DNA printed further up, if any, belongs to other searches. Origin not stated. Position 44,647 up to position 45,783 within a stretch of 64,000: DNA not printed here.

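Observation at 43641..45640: AT-richer islet encoding a CsgG-family periplasmic protein and an adjacent small outer-membrane beta-barrel: possible uncharacterised OM secretion/assembly pair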

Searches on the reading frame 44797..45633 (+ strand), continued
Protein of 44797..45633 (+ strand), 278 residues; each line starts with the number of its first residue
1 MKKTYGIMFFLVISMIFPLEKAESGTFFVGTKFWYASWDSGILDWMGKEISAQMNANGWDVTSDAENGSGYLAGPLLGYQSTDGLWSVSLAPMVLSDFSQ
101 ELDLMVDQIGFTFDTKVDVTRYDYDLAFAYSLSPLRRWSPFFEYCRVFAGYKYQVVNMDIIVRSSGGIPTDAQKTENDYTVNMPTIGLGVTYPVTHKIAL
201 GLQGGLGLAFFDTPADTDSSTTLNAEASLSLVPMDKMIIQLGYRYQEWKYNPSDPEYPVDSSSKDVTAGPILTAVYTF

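Call 29: fold_search(model_id=the predicted structure, library=pdb)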
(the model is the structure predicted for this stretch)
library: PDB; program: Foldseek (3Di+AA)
matches with E <= 10: 916; with E <= 0.001: 82
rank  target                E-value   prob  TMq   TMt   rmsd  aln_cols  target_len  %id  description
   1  9nh1_C                1.2e-07  1.00  0.52  0.55   5.7       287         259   10  In situ cryo-EM structure of porin I of the Legionella Dot/Icm T4SS machine (released 2025-09-17)
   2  9nh1_A                8.8e-07  1.00  0.53  0.56   5.6       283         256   11  In situ cryo-EM structure of porin I of the Legionella Dot/Icm T4SS machine (released 2025-09-17)
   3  2x56                  1.2e-06  1.00  0.49  0.50   6.7       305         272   13  Yersinia Pestis Plasminogen Activator Pla (Native) (released 2010-07-28)
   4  8jto                  1.2e-06  1.00  0.28  0.24  22.7       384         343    9  Outer membrane porin of Burkholderia pseudomallei (BpsOmp38) in complex with ceftazidime (released 2024-06-26)
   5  9nh1_B                1.3e-06  1.00  0.51  0.53   6.0       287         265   12  In situ cryo-EM structure of porin I of the Legionella Dot/Icm T4SS machine (released 2025-09-17)
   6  6z37                  2.7e-06  1.00  0.27  0.21  26.7       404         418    8  TodX monoaromatic hydrocarbon channel deltaS2 mutant (released 2020-11-04)
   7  2x55                  3.6e-06  1.00  0.48  0.49   6.7       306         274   13  Yersinia Pestis Plasminogen Activator Pla (Native) (released 2010-07-28)
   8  2x4m_A                4.5e-06  1.00  0.49  0.47   8.1       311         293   11  Yersinia Pestis Plasminogen Activator Pla (released 2010-07-28)
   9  3kvn_X                6.9e-06  1.00  0.40  0.21  16.0       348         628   11  Crystal structure of the full-length autotransporter EstA from Pseudomonas aeruginosa (released 2010-01-26)
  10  3kvn_A                6.9e-06  1.00  0.40  0.21  15.3       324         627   11  Crystal structure of the full-length autotransporter EstA from Pseudomonas aeruginosa (released 2010-01-26)
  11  6z38                  9.5e-06  1.00  0.31  0.23  19.1       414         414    9  TodX deltaS2S3 mutant monoaromatic hydrocarbon channel (released 2020-11-04)
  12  2vdf                  1.2e-05  1.00  0.45  0.53   7.8       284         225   10  Structure of the OpcA adhesion from Neisseria meningitidis determined by crystallization from the cubic mesophase (released 2007-10-23)
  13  2x4m_C                1.3e-05  1.00  0.48  0.46   8.1       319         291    9  Yersinia Pestis Plasminogen Activator Pla (released 2010-07-28)
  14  9hiv_F                1.3e-05  1.00  0.30  0.24  14.5       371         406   10  BamADG components of the Bacteroides thetaiotaomicron BAM machinery (released 2025-08-27)
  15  2x4m_B                2.0e-05  1.00  0.49  0.48   8.2       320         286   11  Yersinia Pestis Plasminogen Activator Pla (released 2010-07-28)
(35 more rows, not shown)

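Call 33: search_protein_families(library=pfam, proteins=[L009:4924-5829:+, L015:5292-7979:+, L019:5393-7090:+, L008:8876-10054:-, L014:6913-8076:+, L014:7890-9056:+, L016:6574-7803:-, L018:7068-7844:+, L022:7472-7987:+, L005:8857-10224:+], max_evalue=0.1)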
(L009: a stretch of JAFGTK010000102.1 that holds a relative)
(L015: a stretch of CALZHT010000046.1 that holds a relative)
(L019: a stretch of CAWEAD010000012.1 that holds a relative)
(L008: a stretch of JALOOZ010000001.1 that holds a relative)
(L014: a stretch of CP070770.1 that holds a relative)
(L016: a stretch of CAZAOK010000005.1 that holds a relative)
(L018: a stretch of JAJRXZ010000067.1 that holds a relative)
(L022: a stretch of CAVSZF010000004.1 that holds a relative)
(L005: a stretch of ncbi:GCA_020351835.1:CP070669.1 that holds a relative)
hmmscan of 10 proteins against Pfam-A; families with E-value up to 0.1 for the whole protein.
L009:4924-5829:+ (301 aa): 1 family
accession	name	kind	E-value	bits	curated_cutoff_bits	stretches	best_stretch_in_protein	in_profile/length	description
PF15964.10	CCCAP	-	0.009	14.8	27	1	57-81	271-295/703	Centrosomal colon cancer autoantigen protein family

L015:5292-7979:+ (895 aa): 4 families
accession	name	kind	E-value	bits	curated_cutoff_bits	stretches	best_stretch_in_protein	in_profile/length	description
PF23197.1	IG_AIR9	-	1.2e-29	102.4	27.5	4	522-600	2-75/87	AIR9 A9 domain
PF16709.11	SCAB-Ig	-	4.3e-22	78.5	27.6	4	448-491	28-70/98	Ig domain of plant-specific actin-binding protein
PF21171.3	PDE12-like_N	-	3.1e-05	24.4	27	0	345-408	33-99/100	2',5'-phosphodiesterase 12-like, N-terminal domain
PF16407.11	PKD_2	-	0.041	14.6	39.2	0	533-596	29-92/157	PKD-like family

L019:5393-7090:+ (565 aa): 3 families
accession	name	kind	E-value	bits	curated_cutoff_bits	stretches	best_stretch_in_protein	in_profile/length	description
PF23197.1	IG_AIR9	-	5.5e-06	26.6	27.5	1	338-383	32-75/87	AIR9 A9 domain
PF16709.11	SCAB-Ig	-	3.1e-05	24.4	27.6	1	338-380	29-70/98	Ig domain of plant-specific actin-binding protein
PF02085.21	Cytochrom_CIII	-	0.00051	20.8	22.9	1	48-146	10-101/101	Class III cytochrome C family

L008:8876-10054:- (392 aa): 1 family
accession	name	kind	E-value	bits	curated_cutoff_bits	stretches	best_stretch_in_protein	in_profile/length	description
PF03773.19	ArsP_1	-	2.8e-19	69.8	32.3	1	124-389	14-293/294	Predicted permease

L014:6913-8076:+ (387 aa): 3 families
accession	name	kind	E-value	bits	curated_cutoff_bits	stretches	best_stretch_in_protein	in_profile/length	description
PF13607.11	Succ_CoA_lig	-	7.5e-47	159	27.4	1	162-296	1-135/138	Succinyl-CoA ligase like flavodoxin domain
PF13380.12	CoA_binding_2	-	1.7e-24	87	22.8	1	20-146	1-114/116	CoA binding domain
PF02629.25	CoA_binding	-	2.4e-08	35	22.3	1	19-108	3-95/97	CoA binding domain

L014:7890-9056:+ (388 aa): 3 families
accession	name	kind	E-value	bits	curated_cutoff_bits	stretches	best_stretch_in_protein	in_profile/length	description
PF25222.1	DUF7840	-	0.017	15.3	27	0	303-359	124-178/224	Domain of unknown function (DUF7840)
PF11854.14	MtrB_PioB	-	0.078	12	23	0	195-263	534-601/635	Putative outer membrane beta-barrel porin, MtrB/PioB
PF10677.15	DUF2490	-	0.086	13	29.8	0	228-261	34-60/186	Protein of unknown function (DUF2490)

L016:6574-7803:- (409 aa): 8 families
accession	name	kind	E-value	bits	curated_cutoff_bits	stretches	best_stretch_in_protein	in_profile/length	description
PF13487.12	HD_5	-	2.6e-37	128.6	27.2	1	216-378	5-170/170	HD domain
PF00072.30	Response_reg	-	4.4e-29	101.3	30.2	1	27-131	1-105/111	Response regulator receiver domain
PF01966.28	HD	-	2.5e-17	63.6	22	1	227-345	3-114/116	HD domain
PF08668.18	HDOD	-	0.0004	20.4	22.9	1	227-267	97-135/196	HDOD domain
PF15035.11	Rootletin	-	0.0095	16.4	36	1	151-208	64-121/188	Ciliary rootlet component, centrosome cohesion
PF19810.5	HFX_2341_N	-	0.036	15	30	1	126-184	22-73/120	HFX_2341-like, N-terminal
PF18019.7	Cas3_HD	-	0.04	14.4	23.1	1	235-315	38-130/207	Cas3, HD domain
PF16679.11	CDT1_C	-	0.056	14.4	25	0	339-388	36-84/96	DNA replication factor Cdt1 C-terminal domain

L018:7068-7844:+ (258 aa): 2 families
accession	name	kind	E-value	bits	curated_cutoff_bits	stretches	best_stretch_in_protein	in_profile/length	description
PF21910.2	GH85_C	-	0.0033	18.3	27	1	46-89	13-56/95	GH85 endohexosaminidases, C-terminal domain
PF16383.10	DUF4992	-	0.016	15.3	29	1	3-69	11-82/183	Domain of unknown function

L022:7472-7987:+ (171 aa): 0 families

L005:8857-10224:+ (455 aa): 0 families

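Call 43: search_solved_structures(query=A1, max_evalue=10)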
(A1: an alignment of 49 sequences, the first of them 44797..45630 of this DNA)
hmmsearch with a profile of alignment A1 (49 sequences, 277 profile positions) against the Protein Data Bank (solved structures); distinct sequences matched with E-value up to 10: 2.
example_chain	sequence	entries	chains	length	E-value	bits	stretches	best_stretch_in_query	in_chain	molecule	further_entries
2ibz_I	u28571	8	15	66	0.66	12.1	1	20-52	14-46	Ubiquinol-cytochrome c reductase complex 7.3 kDa protein | HLJ1_G0021680.mRNA.1.CDS.1 | Cytochrome b-c1 complex subunit 9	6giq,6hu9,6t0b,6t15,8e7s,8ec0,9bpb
3cx5_I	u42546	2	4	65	0.67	12.1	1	21-52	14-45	Cytochrome b-c1 complex subunit 9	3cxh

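Call 45: find_encoding_contigs(protein=P0049, flank=6000, max_places=1)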
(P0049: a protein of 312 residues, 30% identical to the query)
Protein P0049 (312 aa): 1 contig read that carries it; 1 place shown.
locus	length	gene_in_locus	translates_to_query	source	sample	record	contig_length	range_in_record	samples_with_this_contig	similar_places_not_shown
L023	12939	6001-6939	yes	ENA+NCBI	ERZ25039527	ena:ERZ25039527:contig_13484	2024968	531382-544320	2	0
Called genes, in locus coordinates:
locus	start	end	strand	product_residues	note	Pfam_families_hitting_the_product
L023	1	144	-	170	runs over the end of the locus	-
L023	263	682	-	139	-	PF00665:rve (weak), PF13683:rve_3, PF13333:rve_2 (weak)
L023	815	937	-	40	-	-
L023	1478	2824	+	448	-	PF02310:B12-binding, PF04055:Radical_SAM, PF13282:DUF4070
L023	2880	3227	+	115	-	PF11225:DUF3024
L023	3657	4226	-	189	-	-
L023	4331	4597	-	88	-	PF13549:ATP-grasp_5 (weak)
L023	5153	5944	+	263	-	PF03783:CsgG (weak)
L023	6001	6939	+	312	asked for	-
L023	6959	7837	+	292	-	PF00515:TPR_1 (faint), PF12895:ANAPC3 (faint), PF13432:TPR_16 (weak), PF13432:TPR_16 (weak), PF13424:TPR_12 (weak), PF13414:TPR_11 (weak), PF13371:TPR_9, PF13432:TPR_16, +11 more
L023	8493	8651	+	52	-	-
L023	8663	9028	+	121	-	PF04237:YjbR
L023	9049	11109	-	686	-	PF00989:PAS (weak), PF13185:GAF_2 (faint), PF13426:PAS_9 (weak), PF01590:GAF (weak), PF13492:GAF_3 (weak), PF00512:HisKA, PF02518:HATPase_c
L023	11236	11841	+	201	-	PF01725:Ham1p_like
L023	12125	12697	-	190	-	-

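Call 46: find_encoding_contigs(protein=P0038, flank=6000, max_places=1)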
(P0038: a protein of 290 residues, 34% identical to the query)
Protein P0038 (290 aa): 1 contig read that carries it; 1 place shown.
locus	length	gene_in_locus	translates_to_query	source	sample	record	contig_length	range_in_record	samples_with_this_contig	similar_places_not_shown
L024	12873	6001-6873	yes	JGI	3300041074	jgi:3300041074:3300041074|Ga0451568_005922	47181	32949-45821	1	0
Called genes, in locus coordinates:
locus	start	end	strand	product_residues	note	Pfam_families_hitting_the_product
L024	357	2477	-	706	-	PF02589:LUD_dom, PF13746:Fer4_18 (faint), PF13187:Fer4_9 (faint), PF13183:Fer4_8, PF13534:Fer4_17, PF02754:CCG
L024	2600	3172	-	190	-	PF02589:LUD_dom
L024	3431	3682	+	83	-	-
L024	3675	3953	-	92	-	-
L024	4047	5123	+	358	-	PF23197:IG_AIR9 (weak)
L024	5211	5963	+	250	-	PF03783:CsgG (faint), PF13036:LpoB (weak)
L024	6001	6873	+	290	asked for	-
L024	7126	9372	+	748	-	PF13089:PP_kinase_N, PF02503:PP_kinase, PF17941:PP_kinase_C_1, PF13091:PLDc_2 (weak), PF13090:PP_kinase_C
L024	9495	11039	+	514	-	PF05235:CHAD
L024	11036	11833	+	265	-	PF00142:Fer4_NifH (faint), PF01656:CbiA, PF06564:CBP_BcsQ (weak), PF09140:MipZ (faint), PF10609:ParA, PF13614:AAA_31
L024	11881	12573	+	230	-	PF00625:Guanylate_kin (weak)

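Call 47: find_encoding_contigs(protein=P0044, flank=6000, max_places=1)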
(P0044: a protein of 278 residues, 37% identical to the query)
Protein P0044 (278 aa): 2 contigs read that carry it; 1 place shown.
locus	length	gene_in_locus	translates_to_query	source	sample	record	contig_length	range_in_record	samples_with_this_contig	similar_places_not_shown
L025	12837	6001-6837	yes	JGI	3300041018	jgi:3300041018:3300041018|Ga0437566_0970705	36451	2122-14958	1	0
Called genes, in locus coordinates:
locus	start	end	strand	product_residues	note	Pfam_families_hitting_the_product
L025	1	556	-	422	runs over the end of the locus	PF01964:ThiC_Rad_SAM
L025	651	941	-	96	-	PF02686:GatC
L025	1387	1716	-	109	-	PF07238:PilZ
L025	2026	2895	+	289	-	PF00551:Formyl_trans_N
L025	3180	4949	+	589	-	-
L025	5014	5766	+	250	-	PF03783:CsgG (faint)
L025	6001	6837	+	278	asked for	-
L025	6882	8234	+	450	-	PF16548:FlgT_N (faint)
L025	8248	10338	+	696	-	PF05226:CHASE2, PF00211:Guanylate_cyc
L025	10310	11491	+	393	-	PF16548:FlgT_N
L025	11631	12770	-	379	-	PF03773:ArsP_1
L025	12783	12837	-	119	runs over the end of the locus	PF01022:HTH_5, PF12840:HTH_20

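Call 48: find_encoding_contigs(protein=P0023, flank=6000, max_places=1)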
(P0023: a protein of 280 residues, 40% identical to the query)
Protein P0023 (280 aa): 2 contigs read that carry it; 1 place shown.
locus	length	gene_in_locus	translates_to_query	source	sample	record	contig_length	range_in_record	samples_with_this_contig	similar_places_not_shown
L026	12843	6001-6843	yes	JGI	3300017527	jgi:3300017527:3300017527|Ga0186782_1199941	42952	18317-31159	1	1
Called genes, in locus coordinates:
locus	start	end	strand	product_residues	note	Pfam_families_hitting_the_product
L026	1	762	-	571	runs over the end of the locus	PF00117:GATase, PF01174:SNO, PF07685:GATase_3 (weak), PF00977:His_biosynth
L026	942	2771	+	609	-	PF00009:GTP_EFTU, PF01926:MMR_HSR1 (faint), PF22042:EF-G_D2, PF03144:GTP_EFTU_D2, PF00679:EFG_C, PF21018:BipA_C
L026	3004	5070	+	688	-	PF23197:IG_AIR9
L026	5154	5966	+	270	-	PF13036:LpoB (faint)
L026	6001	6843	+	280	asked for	-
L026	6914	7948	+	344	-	PF03773:ArsP_1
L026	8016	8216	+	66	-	-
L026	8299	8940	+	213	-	PF02607:B12-binding_2 (weak), PF02310:B12-binding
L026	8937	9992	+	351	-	PF01208:URO-D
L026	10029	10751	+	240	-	-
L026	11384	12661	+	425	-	PF06050:HGD-D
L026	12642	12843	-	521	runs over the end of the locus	-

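Call 52: search_protein_families(library=pfam, alignment_id=A1, max_evalue=1)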
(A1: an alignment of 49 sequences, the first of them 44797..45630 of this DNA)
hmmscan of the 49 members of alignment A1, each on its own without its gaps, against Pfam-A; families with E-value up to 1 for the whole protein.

A. member 1, window:44797-45630:+ (278 aa): 0 families

B. families by the number of members that match (of 49 scanned): 28 families (the first 25 are shown)
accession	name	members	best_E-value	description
PF13505.12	OMP_b-brl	17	1.4e-08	Outer membrane protein beta-barrel domain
PF11854.14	MtrB_PioB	17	5.2e-06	Putative outer membrane beta-barrel porin, MtrB/PioB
PF10677.15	DUF2490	16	0.0011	Protein of unknown function (DUF2490)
PF03349.22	Toluene_X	12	9.2e-05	Outer membrane protein transport protein (OMPP1/FadL/TodX)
PF13568.12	OMP_b-brl_2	8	0.00018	Outer membrane protein beta-barrel domain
PF01389.23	OmpA_membrane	6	2.9e-05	OmpA-like transmembrane domain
PF00593.30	TonB_dep_Rec_b-barrel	5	4.1e-05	TonB dependent receptor-like, beta-barrel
PF12099.14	DUF3575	5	0.02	Protein of unknown function (DUF3575)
PF14905.12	OMP_b-brl_3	4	0.00055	Outer membrane protein beta-barrel family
PF17251.8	Pom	3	0.00029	Protochlamydia outer membrane protein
PF13609.12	Porin_4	3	0.049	Gram-negative porin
PF25222.1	DUF7840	2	0.0097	Domain of unknown function (DUF7840)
PF13557.12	Phenol_MetA_deg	2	0.01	Putative MetA-pathway of phenol degradation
PF21012.3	DUF6850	2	0.044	Family of unknown function (DUF6850)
PF11751.14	PorP_SprF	2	0.096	Type IX secretion system membrane protein PorP/SprF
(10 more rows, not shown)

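Call 58: search_protein_representatives(alignment_id=A1)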
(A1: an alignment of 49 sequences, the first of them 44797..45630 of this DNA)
Query: 49 sequences, 277 profile positions. Proteins with E-value up to 0.001 (for the whole library): 599; up to 1e-10: 255; up to 1e-30: 65. The best 150 are listed.
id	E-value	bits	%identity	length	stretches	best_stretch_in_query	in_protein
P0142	1.0e-120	418.3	-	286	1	1-277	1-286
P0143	1.5e-113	394.8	-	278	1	1-277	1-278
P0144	1.5e-111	388.3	-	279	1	4-277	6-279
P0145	4.7e-96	337.4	-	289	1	2-277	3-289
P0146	8.1e-96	336.6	-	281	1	7-276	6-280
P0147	4.9e-90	317.7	-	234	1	2-222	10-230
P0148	3.3e-86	305.1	-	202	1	76-277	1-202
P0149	1.7e-80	286.4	-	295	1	1-277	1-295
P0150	3.5e-79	282.1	-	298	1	1-277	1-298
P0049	1.4e-78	280.1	-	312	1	2-277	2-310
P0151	2.0e-78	279.6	-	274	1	1-205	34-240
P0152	1.9e-76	273.1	-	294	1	2-277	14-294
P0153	1.6e-74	266.8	-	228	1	20-201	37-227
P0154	6.7e-74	264.7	-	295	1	2-276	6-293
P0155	1.1e-71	257.5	-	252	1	7-277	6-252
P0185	2.6e-45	171.0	-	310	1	2-277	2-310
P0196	1.1e-34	136.2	-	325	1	6-277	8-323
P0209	2.2e-28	115.5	-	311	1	4-277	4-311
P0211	6.0e-28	114.0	-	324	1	1-275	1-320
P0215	1.7e-25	106.0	-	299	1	1-276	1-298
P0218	4.4e-25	104.6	-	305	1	1-277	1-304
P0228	1.6e-20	89.6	-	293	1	1-277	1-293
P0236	2.7e-19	85.7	-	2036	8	151-239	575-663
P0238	7.7e-19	84.1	-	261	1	2-277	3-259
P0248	7.4e-18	80.9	-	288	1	1-277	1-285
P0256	5.9e-17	78.0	-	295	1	1-277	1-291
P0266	3.8e-16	75.3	-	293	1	2-277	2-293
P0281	3.4e-15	72.2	-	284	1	2-277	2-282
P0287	8.5e-15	70.9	-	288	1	3-277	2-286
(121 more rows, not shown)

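Call 59: list_cluster_members(proteins=[P0209, P0215, P0218, P0228, P0238, P0248, P0256, P0266, P0281, P0287])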
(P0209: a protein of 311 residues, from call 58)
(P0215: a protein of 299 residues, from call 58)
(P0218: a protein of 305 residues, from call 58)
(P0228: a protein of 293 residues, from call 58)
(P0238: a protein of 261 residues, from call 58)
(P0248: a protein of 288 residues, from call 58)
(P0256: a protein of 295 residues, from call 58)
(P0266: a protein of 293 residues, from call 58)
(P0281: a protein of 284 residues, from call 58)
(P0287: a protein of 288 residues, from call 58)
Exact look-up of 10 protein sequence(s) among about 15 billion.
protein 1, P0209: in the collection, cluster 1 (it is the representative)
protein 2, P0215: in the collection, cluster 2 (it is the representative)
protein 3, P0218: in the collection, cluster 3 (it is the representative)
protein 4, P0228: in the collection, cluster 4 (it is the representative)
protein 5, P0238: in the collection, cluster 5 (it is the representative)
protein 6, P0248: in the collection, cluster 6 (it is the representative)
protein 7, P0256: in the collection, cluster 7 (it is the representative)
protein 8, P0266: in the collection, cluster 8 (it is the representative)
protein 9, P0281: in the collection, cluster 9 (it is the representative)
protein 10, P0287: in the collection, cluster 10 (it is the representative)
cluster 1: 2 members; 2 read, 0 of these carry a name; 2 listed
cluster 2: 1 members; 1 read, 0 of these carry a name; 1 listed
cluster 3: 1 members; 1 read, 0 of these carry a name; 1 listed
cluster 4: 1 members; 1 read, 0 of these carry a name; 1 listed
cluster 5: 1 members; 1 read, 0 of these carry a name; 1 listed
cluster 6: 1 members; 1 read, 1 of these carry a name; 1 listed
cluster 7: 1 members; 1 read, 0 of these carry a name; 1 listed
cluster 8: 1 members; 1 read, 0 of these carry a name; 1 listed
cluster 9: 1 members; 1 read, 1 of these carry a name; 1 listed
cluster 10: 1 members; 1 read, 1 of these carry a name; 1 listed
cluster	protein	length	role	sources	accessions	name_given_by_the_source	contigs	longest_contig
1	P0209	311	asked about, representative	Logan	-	-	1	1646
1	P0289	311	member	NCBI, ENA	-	-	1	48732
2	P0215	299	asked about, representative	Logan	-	-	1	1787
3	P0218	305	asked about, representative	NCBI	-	-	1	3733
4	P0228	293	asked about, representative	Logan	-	-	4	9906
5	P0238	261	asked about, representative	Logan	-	-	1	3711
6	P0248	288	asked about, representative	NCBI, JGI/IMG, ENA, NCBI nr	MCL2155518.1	MAG: Lpg1974 family pore-forming outer membrane protein [Leptospirales bacterium] | Lpg1974 family pore-forming outer membrane protein [Leptospirales bacterium]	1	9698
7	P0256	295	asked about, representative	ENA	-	-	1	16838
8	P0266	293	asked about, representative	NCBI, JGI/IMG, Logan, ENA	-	-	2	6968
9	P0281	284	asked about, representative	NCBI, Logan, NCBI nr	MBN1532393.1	MAG: hypothetical protein JXA20_07010 [Spirochaetes bacterium] | hypothetical protein [Spirochaetota bacterium]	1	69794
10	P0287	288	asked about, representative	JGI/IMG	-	hypothetical protein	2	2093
